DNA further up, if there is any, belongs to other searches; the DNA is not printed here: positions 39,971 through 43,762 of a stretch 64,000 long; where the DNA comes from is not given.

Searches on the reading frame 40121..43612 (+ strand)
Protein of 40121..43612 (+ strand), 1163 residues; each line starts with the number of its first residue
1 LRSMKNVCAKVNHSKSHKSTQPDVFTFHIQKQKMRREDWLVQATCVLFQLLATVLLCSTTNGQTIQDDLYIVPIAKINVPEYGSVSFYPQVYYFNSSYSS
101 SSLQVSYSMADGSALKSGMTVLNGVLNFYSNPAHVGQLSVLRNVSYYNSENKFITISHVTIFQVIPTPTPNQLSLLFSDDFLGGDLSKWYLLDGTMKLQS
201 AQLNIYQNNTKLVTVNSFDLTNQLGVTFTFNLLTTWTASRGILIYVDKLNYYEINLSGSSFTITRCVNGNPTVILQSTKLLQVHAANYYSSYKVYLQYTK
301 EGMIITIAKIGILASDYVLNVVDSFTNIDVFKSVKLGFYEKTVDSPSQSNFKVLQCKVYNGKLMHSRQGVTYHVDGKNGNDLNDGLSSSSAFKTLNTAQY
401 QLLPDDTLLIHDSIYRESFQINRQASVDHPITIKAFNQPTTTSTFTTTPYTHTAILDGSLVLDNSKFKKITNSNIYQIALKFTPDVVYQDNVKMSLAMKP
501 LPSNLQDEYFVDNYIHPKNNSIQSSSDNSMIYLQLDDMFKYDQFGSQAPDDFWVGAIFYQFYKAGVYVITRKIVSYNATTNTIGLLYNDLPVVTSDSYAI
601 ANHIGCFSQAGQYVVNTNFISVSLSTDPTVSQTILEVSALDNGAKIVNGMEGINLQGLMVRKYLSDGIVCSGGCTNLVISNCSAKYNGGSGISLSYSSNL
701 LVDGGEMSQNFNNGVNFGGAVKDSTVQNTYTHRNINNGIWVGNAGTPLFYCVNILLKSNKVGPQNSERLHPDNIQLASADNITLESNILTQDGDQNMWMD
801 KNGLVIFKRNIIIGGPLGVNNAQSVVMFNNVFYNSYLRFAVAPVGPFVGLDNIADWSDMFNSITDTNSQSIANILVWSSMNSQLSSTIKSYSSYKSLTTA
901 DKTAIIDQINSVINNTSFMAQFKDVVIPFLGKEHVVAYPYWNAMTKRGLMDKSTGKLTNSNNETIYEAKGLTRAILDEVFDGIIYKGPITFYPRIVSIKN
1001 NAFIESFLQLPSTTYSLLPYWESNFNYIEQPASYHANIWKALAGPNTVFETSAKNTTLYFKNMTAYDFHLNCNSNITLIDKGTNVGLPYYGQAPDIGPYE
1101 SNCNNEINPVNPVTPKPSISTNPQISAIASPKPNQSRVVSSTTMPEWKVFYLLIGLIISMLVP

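Call 13: search_protein_families(library=pfam, proteins=[window:40121-43612:+], max_evalue=0.01)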
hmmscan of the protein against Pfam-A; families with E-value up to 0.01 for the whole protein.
window:40121-43612:+ (1163 aa): 1 family
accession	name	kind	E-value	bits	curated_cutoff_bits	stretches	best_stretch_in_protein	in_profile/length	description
PF13229.12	Beta_helix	-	8.8e-06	25.9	25.9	1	666-747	47-125/158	Right handed beta helix region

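Call 64: search_solved_structures(query=window:40121-43612:+, max_evalue=1)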
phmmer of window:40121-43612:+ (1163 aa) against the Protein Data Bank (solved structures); distinct sequences matched with E-value up to 1: 1.
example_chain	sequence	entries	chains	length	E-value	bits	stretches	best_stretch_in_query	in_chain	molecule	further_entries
7v6m_A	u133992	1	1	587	3.7e-06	28.4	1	366-441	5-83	Fibronectin type III domain-containing protein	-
